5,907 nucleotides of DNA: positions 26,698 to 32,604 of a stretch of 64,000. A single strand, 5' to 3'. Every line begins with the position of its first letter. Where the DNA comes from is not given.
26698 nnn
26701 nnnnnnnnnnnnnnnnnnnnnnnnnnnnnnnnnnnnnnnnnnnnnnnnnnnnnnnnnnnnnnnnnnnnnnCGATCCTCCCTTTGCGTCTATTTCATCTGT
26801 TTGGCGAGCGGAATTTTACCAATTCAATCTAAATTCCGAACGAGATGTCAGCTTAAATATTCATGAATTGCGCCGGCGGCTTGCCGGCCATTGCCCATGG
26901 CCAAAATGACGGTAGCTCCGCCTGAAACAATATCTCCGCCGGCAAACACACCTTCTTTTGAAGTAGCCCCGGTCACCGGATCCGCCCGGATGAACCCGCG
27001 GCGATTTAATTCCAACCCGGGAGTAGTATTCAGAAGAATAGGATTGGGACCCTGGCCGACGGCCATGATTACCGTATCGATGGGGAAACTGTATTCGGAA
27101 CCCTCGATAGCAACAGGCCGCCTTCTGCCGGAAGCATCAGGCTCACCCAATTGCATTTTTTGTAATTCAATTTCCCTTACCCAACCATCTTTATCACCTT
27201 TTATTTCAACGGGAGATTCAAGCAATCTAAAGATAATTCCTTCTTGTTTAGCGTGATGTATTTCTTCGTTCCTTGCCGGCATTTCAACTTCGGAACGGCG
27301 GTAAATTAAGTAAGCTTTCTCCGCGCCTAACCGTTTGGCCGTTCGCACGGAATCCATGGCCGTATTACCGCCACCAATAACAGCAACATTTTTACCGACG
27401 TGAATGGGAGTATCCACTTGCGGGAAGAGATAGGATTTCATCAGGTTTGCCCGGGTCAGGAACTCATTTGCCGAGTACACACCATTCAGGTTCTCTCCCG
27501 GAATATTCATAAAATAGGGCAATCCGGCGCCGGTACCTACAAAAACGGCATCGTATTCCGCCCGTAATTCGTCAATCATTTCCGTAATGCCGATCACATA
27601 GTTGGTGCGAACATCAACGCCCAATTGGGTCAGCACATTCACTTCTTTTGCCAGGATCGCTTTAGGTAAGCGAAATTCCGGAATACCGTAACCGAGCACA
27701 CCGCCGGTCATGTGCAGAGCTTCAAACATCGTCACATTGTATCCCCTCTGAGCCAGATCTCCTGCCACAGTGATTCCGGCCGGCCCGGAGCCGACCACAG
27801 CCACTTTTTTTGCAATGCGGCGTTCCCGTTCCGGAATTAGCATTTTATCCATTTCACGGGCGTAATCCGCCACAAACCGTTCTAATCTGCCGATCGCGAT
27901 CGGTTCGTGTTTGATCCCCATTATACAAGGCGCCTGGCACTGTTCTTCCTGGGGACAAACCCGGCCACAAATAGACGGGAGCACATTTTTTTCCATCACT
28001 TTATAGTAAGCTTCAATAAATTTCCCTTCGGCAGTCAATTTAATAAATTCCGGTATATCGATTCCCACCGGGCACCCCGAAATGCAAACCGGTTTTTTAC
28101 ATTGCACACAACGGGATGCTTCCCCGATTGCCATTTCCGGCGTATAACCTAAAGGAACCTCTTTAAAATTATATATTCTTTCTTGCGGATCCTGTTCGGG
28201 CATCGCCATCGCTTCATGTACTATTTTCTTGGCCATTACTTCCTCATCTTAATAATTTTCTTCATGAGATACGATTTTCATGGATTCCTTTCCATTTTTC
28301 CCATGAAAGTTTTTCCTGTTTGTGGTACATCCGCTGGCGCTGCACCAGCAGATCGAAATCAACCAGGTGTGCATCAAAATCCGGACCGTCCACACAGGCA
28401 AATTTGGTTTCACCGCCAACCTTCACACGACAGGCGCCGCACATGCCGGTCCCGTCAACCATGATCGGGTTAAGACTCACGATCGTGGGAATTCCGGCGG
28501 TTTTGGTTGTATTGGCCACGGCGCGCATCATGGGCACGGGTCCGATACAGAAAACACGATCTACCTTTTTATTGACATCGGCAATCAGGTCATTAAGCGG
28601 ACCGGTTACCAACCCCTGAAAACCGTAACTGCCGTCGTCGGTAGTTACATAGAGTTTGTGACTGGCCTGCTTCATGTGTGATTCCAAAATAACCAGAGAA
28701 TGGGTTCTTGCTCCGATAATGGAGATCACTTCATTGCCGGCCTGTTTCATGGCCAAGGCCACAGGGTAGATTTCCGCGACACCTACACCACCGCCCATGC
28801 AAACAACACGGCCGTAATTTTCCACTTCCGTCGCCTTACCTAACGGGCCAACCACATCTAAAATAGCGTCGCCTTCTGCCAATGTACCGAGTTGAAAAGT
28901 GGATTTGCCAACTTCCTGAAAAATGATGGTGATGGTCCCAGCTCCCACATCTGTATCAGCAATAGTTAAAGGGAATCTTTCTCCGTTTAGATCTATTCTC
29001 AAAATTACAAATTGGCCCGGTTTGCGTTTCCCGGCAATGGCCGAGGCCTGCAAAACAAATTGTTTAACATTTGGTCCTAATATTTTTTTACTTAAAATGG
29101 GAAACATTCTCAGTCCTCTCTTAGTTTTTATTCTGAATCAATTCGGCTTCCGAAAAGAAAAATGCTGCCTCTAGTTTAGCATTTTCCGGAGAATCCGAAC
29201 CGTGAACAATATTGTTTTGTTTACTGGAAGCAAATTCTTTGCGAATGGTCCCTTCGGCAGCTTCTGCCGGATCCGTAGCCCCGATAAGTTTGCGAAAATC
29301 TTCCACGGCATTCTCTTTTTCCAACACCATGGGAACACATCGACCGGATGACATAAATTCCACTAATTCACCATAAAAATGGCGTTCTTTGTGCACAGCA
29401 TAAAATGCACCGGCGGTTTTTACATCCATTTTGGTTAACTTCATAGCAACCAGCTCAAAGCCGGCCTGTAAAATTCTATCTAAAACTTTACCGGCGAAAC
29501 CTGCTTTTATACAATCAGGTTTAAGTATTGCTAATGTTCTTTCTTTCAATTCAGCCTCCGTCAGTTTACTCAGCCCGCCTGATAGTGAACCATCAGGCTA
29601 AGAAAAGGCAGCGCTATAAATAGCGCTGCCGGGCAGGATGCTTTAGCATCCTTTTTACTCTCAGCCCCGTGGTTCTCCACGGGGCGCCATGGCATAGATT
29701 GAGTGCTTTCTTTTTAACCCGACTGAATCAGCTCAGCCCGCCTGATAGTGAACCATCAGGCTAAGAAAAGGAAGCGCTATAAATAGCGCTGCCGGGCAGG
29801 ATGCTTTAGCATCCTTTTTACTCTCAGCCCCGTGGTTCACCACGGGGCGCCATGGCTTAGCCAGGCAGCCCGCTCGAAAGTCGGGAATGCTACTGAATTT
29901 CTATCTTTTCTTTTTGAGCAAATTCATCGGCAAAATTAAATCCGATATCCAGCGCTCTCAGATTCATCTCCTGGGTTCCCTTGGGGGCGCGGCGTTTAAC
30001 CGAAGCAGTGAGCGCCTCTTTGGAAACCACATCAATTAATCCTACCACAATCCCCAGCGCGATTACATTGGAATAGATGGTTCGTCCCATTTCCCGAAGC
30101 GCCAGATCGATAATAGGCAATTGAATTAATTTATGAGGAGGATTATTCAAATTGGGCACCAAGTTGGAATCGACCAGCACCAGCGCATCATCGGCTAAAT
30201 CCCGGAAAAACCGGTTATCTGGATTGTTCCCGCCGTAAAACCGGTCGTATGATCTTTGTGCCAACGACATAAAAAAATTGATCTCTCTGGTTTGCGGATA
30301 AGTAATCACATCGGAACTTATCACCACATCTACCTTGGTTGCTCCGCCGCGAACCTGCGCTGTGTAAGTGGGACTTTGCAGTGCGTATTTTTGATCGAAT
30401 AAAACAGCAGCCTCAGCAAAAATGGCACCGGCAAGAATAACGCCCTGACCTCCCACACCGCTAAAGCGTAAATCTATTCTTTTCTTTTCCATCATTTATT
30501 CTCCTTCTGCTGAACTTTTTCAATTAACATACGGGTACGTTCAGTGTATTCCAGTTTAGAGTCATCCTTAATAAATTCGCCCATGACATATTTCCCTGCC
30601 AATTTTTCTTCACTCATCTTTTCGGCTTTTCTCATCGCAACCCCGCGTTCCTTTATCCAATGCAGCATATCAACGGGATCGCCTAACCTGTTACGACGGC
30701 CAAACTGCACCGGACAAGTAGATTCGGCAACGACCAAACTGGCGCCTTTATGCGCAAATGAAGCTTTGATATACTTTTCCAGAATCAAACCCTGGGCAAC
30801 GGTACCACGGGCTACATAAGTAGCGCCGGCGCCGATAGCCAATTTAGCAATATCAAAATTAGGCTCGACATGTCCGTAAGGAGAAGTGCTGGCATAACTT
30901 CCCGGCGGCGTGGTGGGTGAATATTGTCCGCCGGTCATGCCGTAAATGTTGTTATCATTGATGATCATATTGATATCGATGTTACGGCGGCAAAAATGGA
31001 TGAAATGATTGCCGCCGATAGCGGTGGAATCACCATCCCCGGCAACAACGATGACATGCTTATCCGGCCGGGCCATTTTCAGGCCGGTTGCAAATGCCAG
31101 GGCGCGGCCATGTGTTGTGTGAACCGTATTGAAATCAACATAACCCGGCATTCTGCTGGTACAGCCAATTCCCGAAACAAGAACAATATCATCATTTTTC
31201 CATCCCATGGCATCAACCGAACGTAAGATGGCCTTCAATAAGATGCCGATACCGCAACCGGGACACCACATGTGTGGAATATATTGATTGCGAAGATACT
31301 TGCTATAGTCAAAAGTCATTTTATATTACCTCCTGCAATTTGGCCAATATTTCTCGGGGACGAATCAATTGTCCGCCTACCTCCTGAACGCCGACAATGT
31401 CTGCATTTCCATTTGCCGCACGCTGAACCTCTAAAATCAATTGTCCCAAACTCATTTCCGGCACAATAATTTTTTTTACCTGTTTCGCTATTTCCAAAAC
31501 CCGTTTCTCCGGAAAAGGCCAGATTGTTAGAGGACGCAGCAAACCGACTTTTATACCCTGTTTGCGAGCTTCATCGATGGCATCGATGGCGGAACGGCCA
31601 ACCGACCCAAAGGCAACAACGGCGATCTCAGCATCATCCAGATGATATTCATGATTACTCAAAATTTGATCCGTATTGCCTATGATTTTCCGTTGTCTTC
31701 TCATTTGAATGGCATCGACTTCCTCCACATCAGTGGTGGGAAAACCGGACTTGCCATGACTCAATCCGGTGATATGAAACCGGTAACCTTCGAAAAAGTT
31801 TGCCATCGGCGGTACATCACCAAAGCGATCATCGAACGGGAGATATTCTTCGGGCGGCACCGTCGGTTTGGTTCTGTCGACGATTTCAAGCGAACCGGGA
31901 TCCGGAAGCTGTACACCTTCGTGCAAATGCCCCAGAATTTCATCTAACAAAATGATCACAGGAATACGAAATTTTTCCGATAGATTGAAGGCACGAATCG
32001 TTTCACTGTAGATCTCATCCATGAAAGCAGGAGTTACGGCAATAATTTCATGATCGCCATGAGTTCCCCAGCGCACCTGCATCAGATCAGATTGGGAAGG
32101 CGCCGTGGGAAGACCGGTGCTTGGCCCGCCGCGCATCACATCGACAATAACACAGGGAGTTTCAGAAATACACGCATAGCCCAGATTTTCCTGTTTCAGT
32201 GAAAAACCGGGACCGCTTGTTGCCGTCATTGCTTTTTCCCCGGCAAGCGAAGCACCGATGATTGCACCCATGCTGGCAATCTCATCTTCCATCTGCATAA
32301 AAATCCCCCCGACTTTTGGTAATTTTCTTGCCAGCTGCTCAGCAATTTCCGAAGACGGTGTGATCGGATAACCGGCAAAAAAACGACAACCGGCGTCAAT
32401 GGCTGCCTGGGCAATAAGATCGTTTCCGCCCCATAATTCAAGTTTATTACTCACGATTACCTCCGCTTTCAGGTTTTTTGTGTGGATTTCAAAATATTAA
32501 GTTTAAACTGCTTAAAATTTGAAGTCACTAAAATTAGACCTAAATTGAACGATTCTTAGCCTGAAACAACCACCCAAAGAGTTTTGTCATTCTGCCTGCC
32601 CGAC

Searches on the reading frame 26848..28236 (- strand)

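Call 19: search_protein_families(library=ncbifam, proteins=[window:26848-28236:-], max_evalue=1e-10)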
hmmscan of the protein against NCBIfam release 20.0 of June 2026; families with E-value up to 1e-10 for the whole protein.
window:26848-28236:- (462 aa): 19 families
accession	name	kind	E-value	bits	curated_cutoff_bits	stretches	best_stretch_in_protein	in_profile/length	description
NF009414.0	PRK12778.1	equivalog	1.2e-210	701.6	1103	1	3-462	290-750/752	bifunctional dihydroorotate dehydrogenase B NAD binding subunit/NADPH-dependent glutamate synthase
TIGR01316.1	gltA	equivalog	9.4e-174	578.4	471.75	1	17-461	2-449/449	NADPH-dependent glutamate synthase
NF009413.0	PRK12775.1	equivalog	1.7e-170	569.1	1895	1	4-461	294-754/1006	putative trifunctional 2-polyprenylphenol hydroxylase/glutamate synthase subunit beta/ferritin domain-containing protein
NF009415.0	PRK12779.1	equivalog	2.6e-122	409.6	1519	1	51-458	210-623/944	putative bifunctional glutamate synthase subunit beta/2-polyprenylphenol hydroxylase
NF009410.0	PRK12771.1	subfamily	9.8e-117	390.9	516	1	48-462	47-446/566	NAD(P)-binding protein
NF009454.0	PRK12814.1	equivalog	5.1e-115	385.3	916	1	51-461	104-500/657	putative NADPH-dependent glutamate synthase small subunit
TIGR01318.1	gltD_gamma_fam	subfamily_domain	4.2e-110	368.5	482.95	1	16-461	15-465/467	glutamate synthase, small subunit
NF009408.0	PRK12769.1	equivalog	5.5e-102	342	1003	1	18-461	202-651/659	formate-dependent uric acid utilization protein AegA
NF009451.0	PRK12809.1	equivalog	2.4e-91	307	1154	1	18-455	185-628/639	formate-dependent uric acid utilization protein YgfT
TIGR03315.1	Se_ygfK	equivalog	2.7e-86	290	835.3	1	45-458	441-836/1012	putative selenate reductase subunit YgfK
NF010590.0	PRK13984.1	equivalog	5.6e-85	285.7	946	1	8-461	157-606/611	putative oxidoreductase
TIGR01317.1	GOGAT_sm_gam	subfamily_domain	2.8e-80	270.5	447.7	1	11-461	12-478/485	glutamate synthase small subunit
NF009409.0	PRK12770.1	subfamily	2.9e-78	263.4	343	1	136-462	12-351/360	putative glutamate synthase subunit beta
NF045663.1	diclust_near_Sec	equivalog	1.2e-45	155.9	530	1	41-237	10-199/759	pyridine nucleotide-disulfide oxidoreductase/dicluster-binding protein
TIGR01292.1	TRX_reduct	equivalog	3.9e-21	75.1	343.45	1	275-461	135-300/300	thioredoxin-disulfide reductase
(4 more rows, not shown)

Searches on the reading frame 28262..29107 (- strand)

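Call 19: search_protein_families(library=ncbifam, proteins=[window:28262-29107:-], max_evalue=1e-10)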
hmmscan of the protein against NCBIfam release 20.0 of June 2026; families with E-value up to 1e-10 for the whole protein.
window:28262-29107:- (281 aa): 11 families
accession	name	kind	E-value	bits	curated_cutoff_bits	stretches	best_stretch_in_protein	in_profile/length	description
NF004862.0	PRK06222.1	subfamily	3.1e-121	404.2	220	1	1-274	1-273/281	sulfide/dihydroorotate dehydrogenase-like FAD/NAD-binding protein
NF009414.0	PRK12778.1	equivalog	2.7e-111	373.1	1103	1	1-271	1-270/752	bifunctional dihydroorotate dehydrogenase B NAD binding subunit/NADPH-dependent glutamate synthase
NF009413.0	PRK12775.1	equivalog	2e-81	274.2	1895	1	17-272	17-271/1006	putative trifunctional 2-polyprenylphenol hydroxylase/glutamate synthase subunit beta/ferritin domain-containing protein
NF009415.0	PRK12779.1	equivalog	1.4e-63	215.1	1519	1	4-272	653-941/944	putative bifunctional glutamate synthase subunit beta/2-polyprenylphenol hydroxylase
NF000796.0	PRK00054.1-1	equivalog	1.3e-41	142.6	224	1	12-249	16-235/254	dihydroorotate dehydrogenase electron transfer subunit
NF000799.0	PRK00054.1-4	equivalog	1.1e-35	122.9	314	1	4-247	9-254/258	dihydroorotate dehydrogenase electron transfer subunit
NF000797.0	PRK00054.1-2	equivalog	1.2e-34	119.8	270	1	4-246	19-262/267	dihydroorotate dehydrogenase electron transfer subunit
NF000798.0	PRK00054.1-3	equivalog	1.4e-31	110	219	1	26-247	29-240/244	dihydroorotate dehydrogenase electron transfer subunit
TIGR02911.1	sulfite_red_B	equivalog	2.6e-17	62.8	288.6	1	24-245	27-252/261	anaerobic sulfite reductase subunit AsrB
NF006220.0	PRK08345.1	subfamily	2.5e-14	53.2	395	1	28-245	43-283/294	cytochrome-c3 hydrogenase subunit gamma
NF004470.0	PRK05802.1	equivalog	1.1e-13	50.9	313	1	16-234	82-309/330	sulfide/dihydroorotate dehydrogenase-like FAD/NAD-binding protein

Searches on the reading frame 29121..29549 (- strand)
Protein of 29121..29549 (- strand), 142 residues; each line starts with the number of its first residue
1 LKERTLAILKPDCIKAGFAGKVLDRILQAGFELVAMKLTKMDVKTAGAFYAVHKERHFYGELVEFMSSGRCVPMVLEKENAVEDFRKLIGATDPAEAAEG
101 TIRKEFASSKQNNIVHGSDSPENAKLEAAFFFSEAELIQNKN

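Call 79: search_protein_families(library=pfam, proteins=[window:29121-29549:-], max_evalue=0.001)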
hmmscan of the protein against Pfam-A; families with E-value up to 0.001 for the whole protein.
window:29121-29549:- (142 aa): 1 family
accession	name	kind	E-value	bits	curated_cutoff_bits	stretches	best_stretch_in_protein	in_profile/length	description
PF00334.24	NDK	-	2.4e-50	170.3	27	1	3-136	1-134/135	Nucleoside diphosphate kinase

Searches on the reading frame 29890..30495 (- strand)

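Call 19: search_protein_families(library=ncbifam, proteins=[window:29890-30495:-], max_evalue=1e-10)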
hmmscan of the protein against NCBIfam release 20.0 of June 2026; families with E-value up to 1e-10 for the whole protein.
window:29890-30495:- (201 aa): 8 families
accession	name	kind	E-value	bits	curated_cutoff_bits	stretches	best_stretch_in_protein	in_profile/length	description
NF006323.0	PRK08537.1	equivalog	5.7e-43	146.4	235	1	6-190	2-179/181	2-oxoacid:ferredoxin oxidoreductase subunit gamma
NF006275.0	PRK08441.1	equivalog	1.3e-41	142.2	216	1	6-194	2-183/185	2-oxoglutarate-acceptor oxidoreductase subunit OorC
NF006211.0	PRK08338.1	equivalog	9.7e-28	96.8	239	1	8-187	2-166/170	2-oxoacid:ferredoxin oxidoreductase subunit gamma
TIGR03710.1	OAFO_sf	subfamily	1e-17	64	482.75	1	8-195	3-179/561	2-oxoacid:acceptor oxidoreductase subunit alpha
NF005323.0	PRK06853.1-3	equivalog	5.5e-13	49.3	238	0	2-63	2-62/197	indolepyruvate oxidoreductase subunit beta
TIGR02175.1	PorC_KorC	subfamily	7.3e-13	48.7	81.1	0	7-55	2-49/177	2-oxoacid:acceptor oxidoreductase, gamma subunit, pyruvate/2-ketoisovalerate family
NF040683.1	PorC_Meth_Thtga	equivalog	1.3e-11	44.6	270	0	98-187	85-171/177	pyruvate synthase subunit PorC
NF005324.0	PRK06853.1-4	equivalog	6.7e-11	42.4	222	0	117-194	117-194/196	indolepyruvate oxidoreductase subunit beta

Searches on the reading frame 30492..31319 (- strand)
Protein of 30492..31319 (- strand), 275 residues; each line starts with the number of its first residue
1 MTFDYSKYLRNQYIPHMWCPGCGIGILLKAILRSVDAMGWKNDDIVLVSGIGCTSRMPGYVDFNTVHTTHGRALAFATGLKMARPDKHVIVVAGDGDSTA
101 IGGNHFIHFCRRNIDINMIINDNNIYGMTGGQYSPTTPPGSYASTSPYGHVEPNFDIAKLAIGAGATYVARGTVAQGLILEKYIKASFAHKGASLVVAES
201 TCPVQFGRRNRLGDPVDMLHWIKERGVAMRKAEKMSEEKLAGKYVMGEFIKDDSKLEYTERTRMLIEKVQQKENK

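Call 19: search_protein_families(library=ncbifam, proteins=[window:30492-31319:-], max_evalue=1e-10)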
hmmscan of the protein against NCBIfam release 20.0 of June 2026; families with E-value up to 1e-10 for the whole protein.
window:30492-31319:- (275 aa): 10 families
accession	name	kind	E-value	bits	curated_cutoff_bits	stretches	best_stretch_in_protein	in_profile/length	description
NF007207.0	PRK09628.1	equivalog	3.1e-105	351.7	364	1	1-273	1-273/277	2-oxoglutarate ferredoxin oxidoreductase subunit beta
NF008820.0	PRK11866.1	equivalog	1.4e-59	201.9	402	1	13-210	13-208/287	2-oxoacid ferredoxin oxidoreductase subunit beta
TIGR02177.1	PorB_KorB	subfamily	6e-58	196.6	261.9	1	17-203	2-188/286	2-oxoacid:acceptor oxidoreductase, beta subunit, pyruvate/2-ketoisovalerate family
NF041171.1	Oxoac_fdxbeta_Archa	equivalog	7.9e-55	186.2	423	1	18-203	5-190/296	2-oxoacid:ferredoxin oxidoreductase subunit beta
NF008821.0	PRK11869.1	equivalog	2.5e-50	171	438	1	11-251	9-247/286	2-oxoacid ferredoxin oxidoreductase subunit beta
NF008818.0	PRK11864.1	subfamily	1.3e-19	70.5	405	1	13-205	15-211/300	3-methyl-2-oxobutanoate dehydrogenase subunit beta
NF008819.1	PRK11865.1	equivalog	1e-17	64.3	405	1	16-205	18-215/300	pyruvate synthase subunit PorB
TIGR03336.1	IOR_alpha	equivalog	5.2e-12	44.9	650.9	1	15-205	355-534/595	indolepyruvate ferredoxin oxidoreductase subunit alpha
TIGR02176.1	pyruv_ox_red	equivalog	5.4e-12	44.4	911.35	1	88-203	955-1071/1167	pyruvate:ferredoxin (flavodoxin) oxidoreductase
NF045792.1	OxalOxredbeta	equivalog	5.8e-12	45.2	590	1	81-205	96-228/311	oxalate oxidoreductase subunit beta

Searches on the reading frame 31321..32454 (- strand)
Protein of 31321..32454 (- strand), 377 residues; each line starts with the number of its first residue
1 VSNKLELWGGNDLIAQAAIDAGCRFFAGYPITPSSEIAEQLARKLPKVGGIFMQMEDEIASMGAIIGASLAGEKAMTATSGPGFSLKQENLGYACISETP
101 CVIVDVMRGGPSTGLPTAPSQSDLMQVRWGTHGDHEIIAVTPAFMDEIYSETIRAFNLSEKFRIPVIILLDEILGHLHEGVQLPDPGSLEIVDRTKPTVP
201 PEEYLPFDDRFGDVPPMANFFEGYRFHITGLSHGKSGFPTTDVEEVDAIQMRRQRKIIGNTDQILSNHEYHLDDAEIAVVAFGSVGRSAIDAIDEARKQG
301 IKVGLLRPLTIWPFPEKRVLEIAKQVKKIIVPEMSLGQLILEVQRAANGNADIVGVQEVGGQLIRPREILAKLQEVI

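Call 19: search_protein_families(library=ncbifam, proteins=[window:31321-32454:-], max_evalue=1e-10)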
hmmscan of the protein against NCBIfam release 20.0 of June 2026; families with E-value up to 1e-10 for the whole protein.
window:31321-32454:- (377 aa): 11 families
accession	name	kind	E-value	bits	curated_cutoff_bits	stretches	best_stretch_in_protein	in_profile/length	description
NF006412.0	PRK08659.1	equivalog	1.1e-170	567.9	411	1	3-376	3-376/378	2-oxoacid:acceptor oxidoreductase subunit alpha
NF007206.0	PRK09627.1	equivalog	6.8e-135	449.8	579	1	9-375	7-374/375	2-oxoglutarate synthase subunit alpha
TIGR03710.1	OAFO_sf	subfamily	2.1e-105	353.4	482.75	1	7-372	195-560/561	2-oxoacid:acceptor oxidoreductase subunit alpha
NF005507.0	PRK07119.1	subfamily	6.6e-94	314.6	399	2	7-185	6-184/352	3-methyl-2-oxobutanoate dehydrogenase subunit VorB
NF041170.1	Oxoac_fdxalpha_Archa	equivalog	5.1e-69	233.2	800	1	9-376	239-622/636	2-oxoacid:ferredoxin oxidoreductase subunit alpha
NF007201.0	PRK09622.1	equivalog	1e-30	106.9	590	2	3-174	8-177/405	2-oxoacid:ferredoxin oxidoreductase subunit alpha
NF040682.1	PorA_Arch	equivalog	2.2e-29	102.6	550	1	9-333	7-319/387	pyruvate synthase subunit PorA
NF006232.0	PRK08366.1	equivalog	2e-25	89.3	646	1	9-333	11-322/394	2-ketoisovalerate ferredoxin oxidoreductase subunit alpha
NF045764.1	PhenlGlyoxDHPadG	equivalog_domain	6.9e-24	84.1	700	1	268-333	261-326/398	NADH-dependent phenylglyoxylate dehydrogenase subunit alpha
NF006233.0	PRK08367.1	equivalog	1.5e-19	70.2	625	1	10-333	9-320/394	pyruvate ferredoxin oxidoreductase subunit alpha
TIGR03336.1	IOR_alpha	equivalog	2.9e-16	58.9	650.9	1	10-183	7-174/595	indolepyruvate ferredoxin oxidoreductase subunit alpha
